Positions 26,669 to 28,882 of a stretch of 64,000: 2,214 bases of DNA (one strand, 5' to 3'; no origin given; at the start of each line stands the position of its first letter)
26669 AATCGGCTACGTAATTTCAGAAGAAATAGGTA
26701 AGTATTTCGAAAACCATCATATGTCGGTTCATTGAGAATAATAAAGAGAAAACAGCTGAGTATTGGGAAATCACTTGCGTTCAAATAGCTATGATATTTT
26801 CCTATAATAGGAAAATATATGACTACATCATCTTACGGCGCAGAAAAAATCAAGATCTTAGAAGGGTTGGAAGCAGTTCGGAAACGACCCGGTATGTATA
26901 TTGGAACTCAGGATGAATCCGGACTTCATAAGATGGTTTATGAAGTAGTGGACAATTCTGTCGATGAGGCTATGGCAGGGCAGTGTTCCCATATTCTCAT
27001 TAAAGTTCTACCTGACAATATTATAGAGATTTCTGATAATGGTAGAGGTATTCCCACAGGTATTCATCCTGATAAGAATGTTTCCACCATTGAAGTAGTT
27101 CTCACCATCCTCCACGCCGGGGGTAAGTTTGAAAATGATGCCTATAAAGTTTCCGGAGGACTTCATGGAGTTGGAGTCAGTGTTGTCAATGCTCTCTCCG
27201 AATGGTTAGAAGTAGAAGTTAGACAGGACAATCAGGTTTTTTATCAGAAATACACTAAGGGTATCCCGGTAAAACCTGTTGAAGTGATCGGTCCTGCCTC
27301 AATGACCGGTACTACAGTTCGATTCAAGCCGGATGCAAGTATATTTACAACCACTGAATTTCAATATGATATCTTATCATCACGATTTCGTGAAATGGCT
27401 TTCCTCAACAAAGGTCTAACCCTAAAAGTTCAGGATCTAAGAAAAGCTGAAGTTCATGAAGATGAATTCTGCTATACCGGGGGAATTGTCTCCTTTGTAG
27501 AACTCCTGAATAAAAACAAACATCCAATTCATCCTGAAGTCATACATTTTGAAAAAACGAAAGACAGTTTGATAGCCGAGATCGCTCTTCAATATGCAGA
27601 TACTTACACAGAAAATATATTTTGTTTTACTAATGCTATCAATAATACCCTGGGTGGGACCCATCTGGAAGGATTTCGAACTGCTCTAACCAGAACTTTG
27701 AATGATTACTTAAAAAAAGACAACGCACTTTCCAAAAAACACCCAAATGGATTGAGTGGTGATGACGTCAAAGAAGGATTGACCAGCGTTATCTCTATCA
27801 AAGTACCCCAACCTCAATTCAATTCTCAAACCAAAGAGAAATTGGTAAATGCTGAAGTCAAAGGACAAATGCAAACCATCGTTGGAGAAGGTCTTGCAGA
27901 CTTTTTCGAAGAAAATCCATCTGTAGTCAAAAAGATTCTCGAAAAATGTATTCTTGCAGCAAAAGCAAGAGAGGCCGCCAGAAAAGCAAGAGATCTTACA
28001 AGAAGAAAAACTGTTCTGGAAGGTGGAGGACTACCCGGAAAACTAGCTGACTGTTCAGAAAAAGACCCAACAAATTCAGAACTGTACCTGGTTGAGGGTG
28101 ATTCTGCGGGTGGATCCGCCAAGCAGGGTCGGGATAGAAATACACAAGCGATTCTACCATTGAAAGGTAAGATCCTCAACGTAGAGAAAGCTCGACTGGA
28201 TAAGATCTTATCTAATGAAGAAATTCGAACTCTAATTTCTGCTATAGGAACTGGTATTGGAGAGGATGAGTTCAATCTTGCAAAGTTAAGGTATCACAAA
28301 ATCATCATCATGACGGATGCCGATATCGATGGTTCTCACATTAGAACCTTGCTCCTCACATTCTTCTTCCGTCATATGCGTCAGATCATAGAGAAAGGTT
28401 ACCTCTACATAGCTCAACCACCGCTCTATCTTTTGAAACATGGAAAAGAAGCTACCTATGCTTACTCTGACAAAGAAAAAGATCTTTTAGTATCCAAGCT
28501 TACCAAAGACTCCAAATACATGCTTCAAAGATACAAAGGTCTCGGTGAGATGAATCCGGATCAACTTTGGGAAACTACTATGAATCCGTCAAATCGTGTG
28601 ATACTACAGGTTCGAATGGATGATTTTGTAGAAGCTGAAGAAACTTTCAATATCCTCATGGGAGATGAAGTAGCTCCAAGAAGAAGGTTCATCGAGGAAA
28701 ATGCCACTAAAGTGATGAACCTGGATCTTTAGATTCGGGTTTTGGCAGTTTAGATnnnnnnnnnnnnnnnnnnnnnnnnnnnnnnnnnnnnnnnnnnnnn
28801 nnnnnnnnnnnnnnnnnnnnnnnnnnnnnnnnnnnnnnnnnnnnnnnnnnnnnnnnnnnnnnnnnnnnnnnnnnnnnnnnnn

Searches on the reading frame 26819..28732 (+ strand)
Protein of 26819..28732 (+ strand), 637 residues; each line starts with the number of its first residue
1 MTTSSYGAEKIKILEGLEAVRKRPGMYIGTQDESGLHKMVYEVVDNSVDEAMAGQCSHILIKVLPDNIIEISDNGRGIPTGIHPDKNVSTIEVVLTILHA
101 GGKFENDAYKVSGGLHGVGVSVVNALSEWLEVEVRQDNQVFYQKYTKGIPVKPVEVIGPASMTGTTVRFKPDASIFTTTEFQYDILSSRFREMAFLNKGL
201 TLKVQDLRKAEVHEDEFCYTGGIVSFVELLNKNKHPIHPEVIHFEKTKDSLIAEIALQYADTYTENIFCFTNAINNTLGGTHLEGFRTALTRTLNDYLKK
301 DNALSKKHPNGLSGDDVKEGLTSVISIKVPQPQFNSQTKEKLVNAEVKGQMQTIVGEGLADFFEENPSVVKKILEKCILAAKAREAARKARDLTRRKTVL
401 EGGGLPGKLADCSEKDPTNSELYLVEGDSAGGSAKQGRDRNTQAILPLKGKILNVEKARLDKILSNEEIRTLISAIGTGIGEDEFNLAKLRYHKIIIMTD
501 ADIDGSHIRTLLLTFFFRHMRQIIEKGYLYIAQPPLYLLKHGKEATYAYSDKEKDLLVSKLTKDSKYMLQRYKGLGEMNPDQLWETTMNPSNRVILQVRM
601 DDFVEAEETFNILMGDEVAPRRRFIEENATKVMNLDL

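Call 5: search_protein_families(library=ncbifam, proteins=[window:26819-28732:+])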
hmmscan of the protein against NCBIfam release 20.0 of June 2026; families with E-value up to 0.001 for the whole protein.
window:26819-28732:+ (637 aa): 5 families
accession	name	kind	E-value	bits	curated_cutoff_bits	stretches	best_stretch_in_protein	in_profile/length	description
NF011501.0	PRK14939.1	subfamily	0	1039.6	796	2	3-559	7-561/803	DNA gyrase subunit B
NF004189.0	PRK05644.1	subfamily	1.4e-303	1008.2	740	1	3-637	7-641/641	DNA gyrase subunit B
TIGR01059.1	gyrB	equivalog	2.1e-295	981.3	882.4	1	6-636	1-638/639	DNA topoisomerase (ATP-hydrolyzing) subunit B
TIGR01058.1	parE_Gpos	equivalog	9.1e-235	780.8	899.95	1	4-629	3-627/637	DNA topoisomerase IV subunit B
TIGR01055.1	parE_Gneg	equivalog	3.3e-175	584.1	723.35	1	4-629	2-622/625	DNA topoisomerase IV subunit B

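Call 9: find_related_loci(query=window:26819-28732:+, collection=genome_contigs, flank=3000)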
Query window:26819-28732:+ (637 aa) in genome_contigs; peptide patterns used: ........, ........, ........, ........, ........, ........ (x = any residue, [..] = any of these).
600 stretches matched a pattern (row limit reached: there are more); 600 encode a relative of the query (tblastn E <= 1e-3); the best 80 are kept; 80 distinct loci.
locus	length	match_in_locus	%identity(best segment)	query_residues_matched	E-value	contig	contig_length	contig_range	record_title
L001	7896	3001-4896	77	4-637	0e+0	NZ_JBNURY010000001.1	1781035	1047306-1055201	Leptospira sp. SA-E8 NODE_1_length_1781035_cov_34.171681_pilon, whole genome shotgun sequence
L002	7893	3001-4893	63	3-637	0e+0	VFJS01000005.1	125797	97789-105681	MAG: Spirochaetia bacterium isolate Bin_56_1 c_000001948297, whole genome shotgun sequence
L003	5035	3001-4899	60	4-637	0e+0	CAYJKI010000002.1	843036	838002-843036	MAG TPA_asm: uncultured Ignavibacteria bacterium isolate ERP124720_co1_89 genome assembly, contig: NODE_8_length_843036_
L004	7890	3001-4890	61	6-637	0e+0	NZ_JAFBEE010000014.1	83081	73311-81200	Alkaliphilus hydrothermalis strain DSM 25890 Ga0454045_14, whole genome shotgun sequence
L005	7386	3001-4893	59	1-637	0e+0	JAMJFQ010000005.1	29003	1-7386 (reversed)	MAG: ANME-2 cluster archaeon isolate B4-03 NODE_180_length_29003_cov_292.660667, whole genome shotgun sequence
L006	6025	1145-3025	60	6-637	0e+0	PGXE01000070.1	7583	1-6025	MAG: Thermoplasmata archaeon HGW-Thermoplasmata-1 bjp_ig2158_scaffold_3994, whole genome shotgun sequence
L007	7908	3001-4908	57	1-637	0e+0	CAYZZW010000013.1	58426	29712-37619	MAG TPA_asm: uncultured Treponemataceae bacterium isolate SRP220891_co1_306 genome assembly, contig: NODE_964_length_584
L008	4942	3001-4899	57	3-637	0e+0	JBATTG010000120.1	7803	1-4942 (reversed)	MAG: Proteocatella sp. isolate MFD12161_ilm_asm_bin5 k127_15947, whole genome shotgun sequence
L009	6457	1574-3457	59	6-637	0e+0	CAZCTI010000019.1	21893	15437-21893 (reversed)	MAG TPA_asm: uncultured Clostridia bacterium isolate binchicken_co45_544 genome assembly, contig: NODE_3877_length_21893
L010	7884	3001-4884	58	6-632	0e+0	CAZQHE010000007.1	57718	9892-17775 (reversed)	MAG TPA_asm: uncultured bacterium isolate binchicken_co15_208 genome assembly, contig: NODE_133_length_57718_cov_6.12096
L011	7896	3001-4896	58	4-636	0e+0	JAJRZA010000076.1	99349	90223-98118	MAG: Candidatus Krumholzibacteriota bacterium isolate Dive96_bin4.121 k141_3678389, whole genome shotgun sequence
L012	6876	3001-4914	59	3-637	0e+0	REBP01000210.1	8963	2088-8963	MAG: Gemmatimonadales bacterium isolate LCM1.Bin21 NODE_10916_length_8963_cov_20.6756, whole genome shotgun sequence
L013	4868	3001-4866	60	6-632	0e+0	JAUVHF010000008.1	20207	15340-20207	MAG: Anaerolineales bacterium isolate CSMAG_395 CSMAG_395_k141_1324048_length_20207_cov_17.4827, whole genome shotgun se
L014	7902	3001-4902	57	5-637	0e+0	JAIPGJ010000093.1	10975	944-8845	MAG: Candidatus Neomarinimicrobiota bacterium isolate Tobar13.5m-G46 Tobar13-5m-C6830, whole genome shotgun sequence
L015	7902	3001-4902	60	6-637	0e+0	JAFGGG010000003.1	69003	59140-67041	MAG: Spirochaetales bacterium isolate Zod_Metabat.1377 k87_193458, whole genome shotgun sequence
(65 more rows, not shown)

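Call 13: find_encoding_contigs(protein=window:26819-28732:+, flank=3000, max_places=10)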
Protein window:26819-28732:+ (637 aa): 9 contigs read that carry it; 8 places shown.
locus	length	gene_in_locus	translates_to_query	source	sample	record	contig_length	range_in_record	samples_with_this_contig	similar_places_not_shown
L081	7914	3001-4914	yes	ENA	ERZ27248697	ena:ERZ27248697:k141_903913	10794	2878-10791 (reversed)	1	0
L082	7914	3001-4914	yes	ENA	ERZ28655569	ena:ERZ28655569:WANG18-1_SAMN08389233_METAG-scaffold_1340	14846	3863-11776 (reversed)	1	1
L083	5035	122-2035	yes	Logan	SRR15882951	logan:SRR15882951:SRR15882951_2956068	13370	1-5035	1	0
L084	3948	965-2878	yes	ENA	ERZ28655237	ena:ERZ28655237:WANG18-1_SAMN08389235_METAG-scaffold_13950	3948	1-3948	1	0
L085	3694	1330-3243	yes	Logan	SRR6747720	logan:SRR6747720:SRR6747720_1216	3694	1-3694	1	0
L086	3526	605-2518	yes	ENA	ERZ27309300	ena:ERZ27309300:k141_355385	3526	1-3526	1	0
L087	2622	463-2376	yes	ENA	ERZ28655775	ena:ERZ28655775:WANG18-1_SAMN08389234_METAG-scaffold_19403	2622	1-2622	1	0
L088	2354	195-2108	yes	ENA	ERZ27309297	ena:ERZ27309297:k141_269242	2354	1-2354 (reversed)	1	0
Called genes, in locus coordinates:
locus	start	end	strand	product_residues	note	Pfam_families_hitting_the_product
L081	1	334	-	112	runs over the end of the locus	?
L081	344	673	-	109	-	PF13298:LigD_N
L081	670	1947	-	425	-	PF03447:NAD_binding_3, PF00742:Homoserine_dh, PF01842:ACT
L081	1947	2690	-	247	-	PF20772:TACO1_YebC_N, PF01709:Transcrip_reg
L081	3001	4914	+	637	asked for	PF02518:HATPase_c, PF00204:DNA_gyraseB, PF01751:Toprim, PF00986:DNA_gyraseB_C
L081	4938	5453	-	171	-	-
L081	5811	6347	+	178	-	PF02075:RuvC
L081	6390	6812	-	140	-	PF05258:DciA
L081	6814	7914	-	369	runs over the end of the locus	PF02463:SMC_N, PF13175:AAA_15, PF13476:AAA_23 (weak)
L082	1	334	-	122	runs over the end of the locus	PF01740:STAS, PF13466:STAS_2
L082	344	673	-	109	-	PF13298:LigD_N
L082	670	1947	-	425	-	PF03447:NAD_binding_3, PF00742:Homoserine_dh, PF01842:ACT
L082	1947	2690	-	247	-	PF20772:TACO1_YebC_N, PF01709:Transcrip_reg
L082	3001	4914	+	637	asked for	PF02518:HATPase_c, PF00204:DNA_gyraseB, PF01751:Toprim, PF00986:DNA_gyraseB_C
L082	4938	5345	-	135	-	-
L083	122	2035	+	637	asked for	PF02518:HATPase_c, PF00204:DNA_gyraseB, PF01751:Toprim, PF00986:DNA_gyraseB_C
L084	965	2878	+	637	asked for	PF02518:HATPase_c, PF00204:DNA_gyraseB, PF01751:Toprim, PF00986:DNA_gyraseB_C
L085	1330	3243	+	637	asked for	PF02518:HATPase_c, PF00204:DNA_gyraseB, PF01751:Toprim, PF00986:DNA_gyraseB_C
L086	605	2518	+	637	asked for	PF02518:HATPase_c, PF00204:DNA_gyraseB, PF01751:Toprim, PF00986:DNA_gyraseB_C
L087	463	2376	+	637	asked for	PF02518:HATPase_c, PF00204:DNA_gyraseB, PF01751:Toprim, PF00986:DNA_gyraseB_C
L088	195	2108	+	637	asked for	PF02518:HATPase_c, PF00204:DNA_gyraseB, PF01751:Toprim, PF00986:DNA_gyraseB_C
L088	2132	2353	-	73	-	?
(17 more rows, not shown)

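Call 15: find_homologous_proteins(query=window:26819-28732:+, max_evalue=1e-100)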
Query window:26819-28732:+ (637 aa): 8000 proteins with E <= 1e-100 among 8000 candidates; the best 120 are listed.
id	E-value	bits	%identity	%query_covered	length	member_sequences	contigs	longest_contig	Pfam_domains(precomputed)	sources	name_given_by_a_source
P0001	0.0e+0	1430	100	100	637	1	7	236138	PF00986.27,PF02518.32,PF01751.29,PF00204.32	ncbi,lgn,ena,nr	ncbi:MAG: DNA topoisomerase (ATP-hydrolyzing) subunit B [Leptospiraceae bacterium]|nr:DNA topoisomer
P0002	0.0e+0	1422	100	100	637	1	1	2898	PF00986.27,PF02518.32,PF01751.29,PF00204.32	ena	-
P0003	0.0e+0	1313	90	100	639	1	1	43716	PF00986.27,PF02518.32,PF01751.29,PF00204.32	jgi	jgi:DNA gyrase subunit B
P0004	0.0e+0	1299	91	100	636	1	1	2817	PF00986.27,PF02518.32,PF01751.29,PF00204.32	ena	-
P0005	0.0e+0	1273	87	100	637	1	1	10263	PF00986.27,PF02518.32,PF01751.29,PF00204.32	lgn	-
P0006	0.0e+0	1270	87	100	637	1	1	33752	PF00986.27,PF02518.32,PF01751.29,PF00204.32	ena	-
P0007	0.0e+0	1265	86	100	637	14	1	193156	PF00986.27,PF02518.32,PF01751.29,PF00204.32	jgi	jgi:DNA gyrase subunit B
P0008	0.0e+0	1250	87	100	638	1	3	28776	PF00986.27,PF02518.32,PF01751.29,PF00204.32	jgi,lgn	jgi:DNA gyrase subunit B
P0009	0.0e+0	1241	85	99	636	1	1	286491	PF00986.27,PF02518.32,PF01751.29,PF00204.32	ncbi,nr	ncbi:MAG: DNA topoisomerase (ATP-hydrolyzing) subunit B [Leptospiraceae bacterium]|nr:DNA topoisomer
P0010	0.0e+0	1241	86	100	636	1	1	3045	PF00986.27,PF02518.32,PF01751.29,PF00204.32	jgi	jgi:DNA gyrase subunit B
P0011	0.0e+0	1239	85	100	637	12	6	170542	PF00986.27,PF02518.32,PF01751.29,PF00204.32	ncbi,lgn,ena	-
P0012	0.0e+0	1238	85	100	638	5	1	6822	PF00986.27,PF02518.32,PF01751.29,PF00204.32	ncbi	-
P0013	0.0e+0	1236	85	100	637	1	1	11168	PF00986.27,PF02518.32,PF01751.29,PF00204.32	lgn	-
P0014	0.0e+0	1234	85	100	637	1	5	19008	PF00986.27,PF02518.32,PF01751.29,PF00204.32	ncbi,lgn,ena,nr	ncbi:MAG TPA: DNA topoisomerase (ATP-hydrolyzing) subunit B [Leptospiraceae bacterium]|nr:DNA topois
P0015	0.0e+0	1233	84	100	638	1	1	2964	PF00986.27,PF02518.32,PF01751.29,PF00204.32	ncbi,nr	ncbi:MAG: DNA topoisomerase (ATP-hydrolyzing) subunit B [Leptospiraceae bacterium]|nr:DNA topoisomer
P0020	0.0e+0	1214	86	98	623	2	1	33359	PF00986.27,PF02518.32,PF01751.29,PF00204.32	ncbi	-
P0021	0.0e+0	1209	83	100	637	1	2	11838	PF00986.27,PF02518.32,PF01751.29,PF00204.32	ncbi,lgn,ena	-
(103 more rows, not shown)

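Call 17: find_encoding_contigs(protein=P0003, flank=3000, max_places=2)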
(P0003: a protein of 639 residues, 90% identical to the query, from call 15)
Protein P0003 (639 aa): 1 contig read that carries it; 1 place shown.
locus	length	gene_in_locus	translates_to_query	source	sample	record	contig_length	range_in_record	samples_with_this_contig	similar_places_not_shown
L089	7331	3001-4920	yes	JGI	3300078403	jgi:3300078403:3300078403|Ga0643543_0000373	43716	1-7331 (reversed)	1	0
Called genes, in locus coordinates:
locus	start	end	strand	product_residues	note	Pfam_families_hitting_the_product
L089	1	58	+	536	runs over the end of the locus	PF13167:GTP-bdg_N, PF16360:GTP-bdg_M, PF01926:MMR_HSR1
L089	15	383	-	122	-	PF01740:STAS, PF13466:STAS_2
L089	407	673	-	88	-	-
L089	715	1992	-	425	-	PF03447:NAD_binding_3, PF00742:Homoserine_dh, PF01842:ACT (weak)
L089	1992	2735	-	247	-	PF20772:TACO1_YebC_N, PF01709:Transcrip_reg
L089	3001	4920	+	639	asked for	PF02518:HATPase_c, PF00204:DNA_gyraseB, PF01751:Toprim, PF00986:DNA_gyraseB_C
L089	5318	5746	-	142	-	PF13673:Acetyltransf_10, PF00583:Acetyltransf_1, PF13444:Acetyltransf_5 (weak), PF13508:Acetyltransf_7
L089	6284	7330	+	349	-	?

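Call 18: find_encoding_contigs(protein=P0006, flank=3000, max_places=2)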
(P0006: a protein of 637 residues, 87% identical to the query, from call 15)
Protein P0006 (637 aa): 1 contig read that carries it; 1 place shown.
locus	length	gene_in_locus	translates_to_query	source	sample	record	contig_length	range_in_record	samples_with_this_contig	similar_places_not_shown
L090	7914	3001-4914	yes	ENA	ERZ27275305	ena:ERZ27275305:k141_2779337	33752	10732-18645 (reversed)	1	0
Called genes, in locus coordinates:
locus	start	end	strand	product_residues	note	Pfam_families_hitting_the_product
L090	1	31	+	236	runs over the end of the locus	PF05742:TANGO2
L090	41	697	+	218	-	PF00293:NUDIX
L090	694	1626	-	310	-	PF02558:ApbA, PF08546:ApbA_C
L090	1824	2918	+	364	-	PF01041:DegT_DnrJ_EryC1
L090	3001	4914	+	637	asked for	PF02518:HATPase_c, PF00204:DNA_gyraseB, PF01751:Toprim, PF00986:DNA_gyraseB_C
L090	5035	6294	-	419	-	PF03781:FGE-sulfatase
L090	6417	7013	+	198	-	-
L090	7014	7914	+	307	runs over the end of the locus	PF10672:Methyltrans_SAM, PF03602:Cons_hypoth95 (weak)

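Call 19: find_encoding_contigs(protein=P0007, flank=3000, max_places=2)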
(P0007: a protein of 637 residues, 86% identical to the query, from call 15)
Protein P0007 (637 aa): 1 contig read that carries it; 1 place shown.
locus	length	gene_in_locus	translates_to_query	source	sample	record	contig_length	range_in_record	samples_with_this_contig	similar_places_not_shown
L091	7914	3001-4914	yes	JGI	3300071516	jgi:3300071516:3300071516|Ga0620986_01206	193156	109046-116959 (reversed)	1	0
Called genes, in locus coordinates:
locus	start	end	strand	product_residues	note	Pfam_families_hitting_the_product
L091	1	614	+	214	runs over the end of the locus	PF00293:NUDIX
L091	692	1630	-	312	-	PF02558:ApbA, PF08546:ApbA_C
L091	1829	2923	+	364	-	PF01041:DegT_DnrJ_EryC1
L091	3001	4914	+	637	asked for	PF02518:HATPase_c, PF00204:DNA_gyraseB, PF01751:Toprim, PF00986:DNA_gyraseB_C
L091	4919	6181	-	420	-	PF03781:FGE-sulfatase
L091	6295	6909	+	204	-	PF24931:ACT_ACR9_3rd (weak), PF26956:ACT_ACR_D1 (weak)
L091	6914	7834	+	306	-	PF10672:Methyltrans_SAM, PF03602:Cons_hypoth95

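Call 20: find_encoding_contigs(protein=P0009, flank=3000, max_places=2)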
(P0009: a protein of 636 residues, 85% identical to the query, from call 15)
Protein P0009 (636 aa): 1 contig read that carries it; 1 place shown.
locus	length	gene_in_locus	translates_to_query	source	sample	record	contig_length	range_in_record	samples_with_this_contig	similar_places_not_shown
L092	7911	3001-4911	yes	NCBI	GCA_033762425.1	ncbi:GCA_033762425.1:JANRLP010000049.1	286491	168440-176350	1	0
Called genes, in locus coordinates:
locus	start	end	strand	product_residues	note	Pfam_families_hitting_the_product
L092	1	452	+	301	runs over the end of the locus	PF02931:Neur_chan_LBD (weak), PF02932:Neur_chan_memb (weak)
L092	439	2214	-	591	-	PF01494:FAD_binding_3, PF07992:Pyr_redox_2 (faint), PF21274:Rng_hyd_C (weak)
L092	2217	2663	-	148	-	-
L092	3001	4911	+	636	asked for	PF02518:HATPase_c, PF00204:DNA_gyraseB, PF01751:Toprim, PF00986:DNA_gyraseB_C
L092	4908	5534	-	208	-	PF00300:His_Phos_1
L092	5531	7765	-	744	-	PF18072:FGAR-AT_linker, PF00586:AIRS, PF02769:AIRS_C, PF00586:AIRS, PF02769:AIRS_C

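Call 22: find_encoding_contigs(protein=P0008, flank=3000, max_places=2)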
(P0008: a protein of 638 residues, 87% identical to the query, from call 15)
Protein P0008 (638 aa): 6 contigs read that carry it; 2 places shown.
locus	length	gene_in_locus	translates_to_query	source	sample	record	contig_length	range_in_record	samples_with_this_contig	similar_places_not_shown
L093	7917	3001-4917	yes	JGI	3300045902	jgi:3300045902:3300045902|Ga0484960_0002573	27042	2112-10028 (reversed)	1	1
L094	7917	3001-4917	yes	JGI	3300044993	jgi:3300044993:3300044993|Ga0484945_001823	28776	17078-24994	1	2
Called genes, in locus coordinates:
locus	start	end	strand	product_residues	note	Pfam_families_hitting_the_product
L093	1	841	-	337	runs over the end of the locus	PF03448:MgtE_N (faint), PF14842:FliG_N, PF14841:FliG_M, PF14842:FliG_N, PF01706:FliG_C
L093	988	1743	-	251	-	PF00691:OmpA (faint)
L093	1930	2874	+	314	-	PF00849:PseudoU_synth_2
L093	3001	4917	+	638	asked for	PF02518:HATPase_c, PF00204:DNA_gyraseB, PF01751:Toprim, PF00986:DNA_gyraseB_C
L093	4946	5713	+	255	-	PF01435:Peptidase_M48 (weak)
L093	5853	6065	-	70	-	-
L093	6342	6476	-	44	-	-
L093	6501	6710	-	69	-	-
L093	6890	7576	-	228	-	-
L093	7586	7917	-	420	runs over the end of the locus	-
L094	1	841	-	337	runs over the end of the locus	PF03448:MgtE_N (faint), PF14842:FliG_N, PF14841:FliG_M, PF14842:FliG_N, PF01706:FliG_C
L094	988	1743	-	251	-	PF00691:OmpA (faint)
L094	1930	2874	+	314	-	PF00849:PseudoU_synth_2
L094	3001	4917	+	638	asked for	PF02518:HATPase_c, PF00204:DNA_gyraseB, PF01751:Toprim, PF00986:DNA_gyraseB_C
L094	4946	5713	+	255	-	PF01435:Peptidase_M48 (weak)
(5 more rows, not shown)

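Call 23: find_encoding_contigs(protein=P0011, flank=3000, max_places=2)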
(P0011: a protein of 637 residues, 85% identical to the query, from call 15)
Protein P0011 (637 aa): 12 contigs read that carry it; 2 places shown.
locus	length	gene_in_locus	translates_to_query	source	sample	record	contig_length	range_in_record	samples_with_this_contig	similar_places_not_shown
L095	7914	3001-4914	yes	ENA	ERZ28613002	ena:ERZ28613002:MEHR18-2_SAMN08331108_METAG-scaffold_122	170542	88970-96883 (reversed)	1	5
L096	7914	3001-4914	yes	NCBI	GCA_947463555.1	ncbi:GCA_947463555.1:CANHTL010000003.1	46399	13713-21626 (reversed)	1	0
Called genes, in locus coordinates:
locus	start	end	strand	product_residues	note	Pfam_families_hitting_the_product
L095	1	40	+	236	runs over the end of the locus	PF05742:TANGO2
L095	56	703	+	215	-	PF00293:NUDIX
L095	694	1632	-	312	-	PF02558:ApbA, PF08546:ApbA_C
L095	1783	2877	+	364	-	PF01041:DegT_DnrJ_EryC1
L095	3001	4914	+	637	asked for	PF02518:HATPase_c, PF00204:DNA_gyraseB, PF01751:Toprim, PF00986:DNA_gyraseB_C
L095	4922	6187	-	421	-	PF03781:FGE-sulfatase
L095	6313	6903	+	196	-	PF24931:ACT_ACR9_3rd (faint), PF26956:ACT_ACR_D1 (weak)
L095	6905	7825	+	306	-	PF10672:Methyltrans_SAM, PF03602:Cons_hypoth95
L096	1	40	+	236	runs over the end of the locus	PF05742:TANGO2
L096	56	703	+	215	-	PF00293:NUDIX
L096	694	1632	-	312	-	PF02558:ApbA, PF08546:ApbA_C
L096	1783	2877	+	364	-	PF01041:DegT_DnrJ_EryC1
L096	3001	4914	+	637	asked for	PF02518:HATPase_c, PF00204:DNA_gyraseB, PF01751:Toprim, PF00986:DNA_gyraseB_C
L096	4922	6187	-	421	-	PF03781:FGE-sulfatase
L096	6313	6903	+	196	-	PF24931:ACT_ACR9_3rd (faint), PF26956:ACT_ACR_D1 (weak)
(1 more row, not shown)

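Call 24: find_encoding_contigs(protein=P0005, flank=3000, max_places=2)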
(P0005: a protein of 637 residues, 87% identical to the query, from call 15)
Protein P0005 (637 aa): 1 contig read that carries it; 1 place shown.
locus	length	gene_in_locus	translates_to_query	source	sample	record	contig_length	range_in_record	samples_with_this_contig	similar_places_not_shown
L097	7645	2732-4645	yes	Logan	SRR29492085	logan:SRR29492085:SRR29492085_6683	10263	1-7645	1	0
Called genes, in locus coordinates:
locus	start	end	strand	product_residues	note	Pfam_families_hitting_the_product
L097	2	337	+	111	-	?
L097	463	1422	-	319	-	PF02558:ApbA, PF08546:ApbA_C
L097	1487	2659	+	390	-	PF01041:DegT_DnrJ_EryC1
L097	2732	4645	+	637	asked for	PF02518:HATPase_c, PF00204:DNA_gyraseB, PF01751:Toprim, PF00986:DNA_gyraseB_C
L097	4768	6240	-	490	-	PF03781:FGE-sulfatase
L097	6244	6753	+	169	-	PF24931:ACT_ACR9_3rd (faint)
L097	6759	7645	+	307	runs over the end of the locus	PF01728:FtsJ (faint), PF10672:Methyltrans_SAM, PF02475:TRM5-TYW2_MTfase (weak), PF05175:MTS (weak), PF03602:Cons_hypoth95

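Call 31: find_encoding_contigs(protein=P0004, flank=3000, max_places=2)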
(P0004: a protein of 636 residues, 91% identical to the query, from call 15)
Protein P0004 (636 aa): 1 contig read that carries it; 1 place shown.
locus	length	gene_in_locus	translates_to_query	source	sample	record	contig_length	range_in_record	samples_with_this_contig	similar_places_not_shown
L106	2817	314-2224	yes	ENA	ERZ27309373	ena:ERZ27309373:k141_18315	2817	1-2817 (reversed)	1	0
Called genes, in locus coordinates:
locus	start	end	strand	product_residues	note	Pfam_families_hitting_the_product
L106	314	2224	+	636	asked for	PF02518:HATPase_c, PF00204:DNA_gyraseB, PF01751:Toprim, PF00986:DNA_gyraseB_C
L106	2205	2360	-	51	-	-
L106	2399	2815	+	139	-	?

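Call 43: find_encoding_contigs(protein=P0020, flank=1500, max_places=3)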
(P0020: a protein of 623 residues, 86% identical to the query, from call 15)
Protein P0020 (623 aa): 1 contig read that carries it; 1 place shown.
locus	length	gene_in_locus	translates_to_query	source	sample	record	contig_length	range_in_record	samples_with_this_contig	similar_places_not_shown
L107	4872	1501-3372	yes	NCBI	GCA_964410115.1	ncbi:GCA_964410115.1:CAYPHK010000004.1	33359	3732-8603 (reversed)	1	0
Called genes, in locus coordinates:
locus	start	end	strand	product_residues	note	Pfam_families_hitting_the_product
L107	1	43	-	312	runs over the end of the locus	PF02558:ApbA, PF08546:ApbA_C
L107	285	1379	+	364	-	PF01041:DegT_DnrJ_EryC1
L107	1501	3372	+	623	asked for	PF02518:HATPase_c, PF00204:DNA_gyraseB, PF01751:Toprim, PF00986:DNA_gyraseB_C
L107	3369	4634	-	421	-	PF03781:FGE-sulfatase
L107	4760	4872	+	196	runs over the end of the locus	PF24931:ACT_ACR9_3rd (faint)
